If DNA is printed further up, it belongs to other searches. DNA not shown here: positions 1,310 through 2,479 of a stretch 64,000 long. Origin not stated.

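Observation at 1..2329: Apparent PurC-PurS fusion upstream of purQ, with a divergent PurR-like HTH-PRTase regulator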

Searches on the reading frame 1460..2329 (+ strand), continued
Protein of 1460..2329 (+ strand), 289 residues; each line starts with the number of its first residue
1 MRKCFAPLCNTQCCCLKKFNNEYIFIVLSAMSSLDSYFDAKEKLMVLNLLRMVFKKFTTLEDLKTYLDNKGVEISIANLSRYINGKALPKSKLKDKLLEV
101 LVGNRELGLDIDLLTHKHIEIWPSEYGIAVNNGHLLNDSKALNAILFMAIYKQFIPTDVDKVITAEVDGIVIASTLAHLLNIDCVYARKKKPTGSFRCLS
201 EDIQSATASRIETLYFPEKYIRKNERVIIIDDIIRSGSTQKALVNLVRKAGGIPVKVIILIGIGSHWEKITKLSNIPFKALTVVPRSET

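Call 59: search_solved_structures(query=A3, max_evalue=0.001, show_alignments=3)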
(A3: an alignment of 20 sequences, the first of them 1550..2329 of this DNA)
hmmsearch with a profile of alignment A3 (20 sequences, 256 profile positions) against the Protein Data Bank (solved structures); distinct sequences matched with E-value up to 0.001: 41.
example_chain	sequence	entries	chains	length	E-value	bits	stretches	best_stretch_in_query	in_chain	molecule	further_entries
1p4a_A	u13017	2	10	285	3e-16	62.9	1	127-233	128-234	Pur operon repressor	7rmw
1o57_A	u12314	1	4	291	3.1e-16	62.8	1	127-233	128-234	PUR OPERON REPRESSOR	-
4m0k_A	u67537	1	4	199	1.9e-14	57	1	121-238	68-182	Adenine phosphoribosyltransferase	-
2fxv_A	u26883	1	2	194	2.1e-13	53.6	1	126-232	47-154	Xanthine phosphoribosyltransferase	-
1y0b_A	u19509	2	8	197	2.1e-13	53.6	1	126-232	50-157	Xanthine phosphoribosyltransferase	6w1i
1vch_A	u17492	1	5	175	8.4e-13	51.6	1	123-230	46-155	Phosphoribosyltransferase-related protein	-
5zgo_A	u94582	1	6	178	1.2e-12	51.1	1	99-243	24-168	Adenine phosphoribosyltransferase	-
6fsp_A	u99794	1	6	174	1.2e-12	51.1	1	99-242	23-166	PRPP-binding protein, adenine/guanine phosphoribosyltransferase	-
4mb6_A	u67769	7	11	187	5.8e-12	48.8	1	84-234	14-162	Adenine phosphoribosyltransferase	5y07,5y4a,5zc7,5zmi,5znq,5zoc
5b6h_A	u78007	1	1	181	6e-12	48.8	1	85-234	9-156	Adenine phosphoribosyltransferase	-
7f06_A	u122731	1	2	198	3.2e-11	46.4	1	126-247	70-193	adenine phosphopsicosyltransferase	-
5yw2_A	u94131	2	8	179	7.4e-11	45.2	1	101-233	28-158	Adenine phosphoribosyltransferase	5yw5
6fd4_B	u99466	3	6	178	1.7e-10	44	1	84-250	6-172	Adenine phosphoribosyltransferase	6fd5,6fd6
6fch_A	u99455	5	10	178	2.2e-10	43.7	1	84-250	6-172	Adenine phosphoribosyltransferase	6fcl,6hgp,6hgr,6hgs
6fci_A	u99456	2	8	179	2.2e-10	43.7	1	84-250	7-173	Adenine phosphoribosyltransferase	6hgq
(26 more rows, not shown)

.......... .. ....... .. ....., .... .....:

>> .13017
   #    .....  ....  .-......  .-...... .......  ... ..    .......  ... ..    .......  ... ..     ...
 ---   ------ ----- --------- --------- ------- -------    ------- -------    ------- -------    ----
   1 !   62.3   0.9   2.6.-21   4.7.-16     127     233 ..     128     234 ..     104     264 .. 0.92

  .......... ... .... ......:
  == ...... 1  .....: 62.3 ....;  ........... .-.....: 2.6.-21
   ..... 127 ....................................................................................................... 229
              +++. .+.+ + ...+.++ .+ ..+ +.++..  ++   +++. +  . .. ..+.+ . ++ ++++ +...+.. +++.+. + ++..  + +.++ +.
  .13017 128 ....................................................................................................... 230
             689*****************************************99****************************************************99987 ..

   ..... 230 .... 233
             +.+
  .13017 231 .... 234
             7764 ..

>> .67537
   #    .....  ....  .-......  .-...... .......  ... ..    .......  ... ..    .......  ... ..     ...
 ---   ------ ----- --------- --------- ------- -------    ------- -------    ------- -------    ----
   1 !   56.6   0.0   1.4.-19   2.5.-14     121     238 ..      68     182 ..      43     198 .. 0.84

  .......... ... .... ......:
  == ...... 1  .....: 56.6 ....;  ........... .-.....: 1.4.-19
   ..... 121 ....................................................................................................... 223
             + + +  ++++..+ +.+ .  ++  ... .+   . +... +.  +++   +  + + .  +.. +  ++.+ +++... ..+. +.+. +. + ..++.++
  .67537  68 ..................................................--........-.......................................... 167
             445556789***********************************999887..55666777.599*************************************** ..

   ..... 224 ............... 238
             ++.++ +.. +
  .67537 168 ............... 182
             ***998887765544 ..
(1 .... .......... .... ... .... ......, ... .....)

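Call 72: search_protein_families(library=pfam, alignment_id=A3, max_evalue=0.1)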
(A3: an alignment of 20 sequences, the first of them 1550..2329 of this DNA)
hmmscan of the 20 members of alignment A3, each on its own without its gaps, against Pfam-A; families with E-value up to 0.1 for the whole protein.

A. member 1, window:1550-2329:+ (259 aa): 5 families
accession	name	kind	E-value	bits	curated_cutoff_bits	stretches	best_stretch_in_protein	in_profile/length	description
PF00156.33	Pribosyltran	-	8.2e-09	35.4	26.3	1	116-242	18-135/158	Phosphoribosyl transferase domain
PF24390.1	PRTase-CE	-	0.0034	17.7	27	1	183-245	92-162/253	PRTase-CE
PF01316.27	Arg_repressor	-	0.0037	17.4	27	0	25-54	17-46/70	Arginine repressor, DNA binding domain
PF09861.14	Lar_N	-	0.014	15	23.3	1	172-238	33-102/204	Lactate racemase N-terminal domain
PF14681.12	UPRTase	-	0.091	12.7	27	0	186-234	114-160/206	Uracil phosphoribosyltransferase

B. families by the number of members that match (of 20 scanned): 8 families
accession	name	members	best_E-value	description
PF00156.33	Pribosyltran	20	4e-14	Phosphoribosyl transferase domain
PF14681.12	UPRTase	13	6.7e-05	Uracil phosphoribosyltransferase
PF24390.1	PRTase-CE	7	0.0031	PRTase-CE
PF15609.12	PRTase_2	7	0.0076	Phosphoribosyl transferase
PF09861.14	Lar_N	4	0.0038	Lactate racemase N-terminal domain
PF01316.27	Arg_repressor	3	0.0037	Arginine repressor, DNA binding domain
PF01381.28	HTH_3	2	5.9e-05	Helix-turn-helix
PF18330.7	Lig_C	1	0.087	Ligase Pab1020 C-terminal region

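Call 85: find_encoding_contigs(protein=P0124, flank=6000, max_places=1)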
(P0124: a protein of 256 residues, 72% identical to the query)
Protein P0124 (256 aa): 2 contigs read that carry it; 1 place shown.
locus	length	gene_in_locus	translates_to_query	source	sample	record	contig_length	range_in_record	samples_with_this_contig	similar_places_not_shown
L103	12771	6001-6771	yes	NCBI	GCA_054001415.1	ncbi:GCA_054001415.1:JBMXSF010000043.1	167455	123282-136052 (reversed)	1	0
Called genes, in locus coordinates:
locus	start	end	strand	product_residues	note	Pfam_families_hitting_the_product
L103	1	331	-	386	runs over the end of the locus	PF01571:GCV_T, PF08669:GCV_T_C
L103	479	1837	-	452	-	PF03486:HI0933_like (faint), PF07992:Pyr_redox_2, PF13738:Pyr_redox_3, PF00070:Pyr_redox, PF02852:Pyr_redox_dim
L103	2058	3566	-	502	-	PF00117:GATase, PF07722:Peptidase_C26, PF06508:QueC (faint), PF00958:GMP_synt_C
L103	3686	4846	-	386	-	PF06849:DUF1246, PF06973:DUF1297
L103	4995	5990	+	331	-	PF06849:DUF1246, PF06973:DUF1297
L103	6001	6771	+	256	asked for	PF00156:Pribosyltran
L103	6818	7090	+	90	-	PF00639:Rotamase, PF13145:Rotamase_2, PF13616:Rotamase_3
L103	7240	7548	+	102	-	PF13616:Rotamase_3, PF00639:Rotamase, PF13145:Rotamase_2 (weak)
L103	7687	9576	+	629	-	PF17391:Urocanase_N, PF01175:Urocanase, PF17392:Urocanase_C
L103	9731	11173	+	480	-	PF02629:CoA_binding, PF13380:CoA_binding_2, PF13607:Succ_CoA_lig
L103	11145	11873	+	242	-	PF13549:ATP-grasp_5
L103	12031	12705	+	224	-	PF00462:Glutaredoxin (faint), PF13098:Thioredoxin_2 (faint), PF23357:DUF7088 (faint), PF13192:Thioredoxin_3 (weak), PF00085:Thioredoxin (weak), PF13192:Thioredoxin_3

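Call 86: find_encoding_contigs(protein=P0127, flank=6000, max_places=1)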
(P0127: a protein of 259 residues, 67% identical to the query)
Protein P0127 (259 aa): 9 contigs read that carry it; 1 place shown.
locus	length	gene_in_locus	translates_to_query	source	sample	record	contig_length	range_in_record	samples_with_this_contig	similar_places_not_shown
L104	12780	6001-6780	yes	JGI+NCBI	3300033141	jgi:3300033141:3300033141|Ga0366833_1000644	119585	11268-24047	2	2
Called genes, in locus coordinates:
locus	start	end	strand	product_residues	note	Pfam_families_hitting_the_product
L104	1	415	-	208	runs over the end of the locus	PF00551:Formyl_trans_N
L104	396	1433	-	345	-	PF00586:AIRS, PF02769:AIRS_C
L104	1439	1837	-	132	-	PF00731:AIRC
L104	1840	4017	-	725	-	PF18072:FGAR-AT_linker, PF00586:AIRS, PF02769:AIRS_C, PF00586:AIRS, PF02769:AIRS_C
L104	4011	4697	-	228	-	PF07685:GATase_3, PF13507:GATase_5, PF01965:DJ-1_PfpI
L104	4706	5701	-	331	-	PF01259:SAICAR_synt, PF02700:PurS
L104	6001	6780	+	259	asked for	PF00156:Pribosyltran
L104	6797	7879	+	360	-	PF06849:DUF1246, PF06973:DUF1297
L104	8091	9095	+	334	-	PF06849:DUF1246, PF06973:DUF1297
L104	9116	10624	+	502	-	PF00117:GATase, PF07722:Peptidase_C26 (weak), PF02540:NAD_synthase (faint), PF00958:GMP_synt_C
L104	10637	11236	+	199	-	-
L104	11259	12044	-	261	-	PF00215:OMPdecase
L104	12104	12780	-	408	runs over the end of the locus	PF01979:Amidohydro_1 (weak), PF12890:DHOase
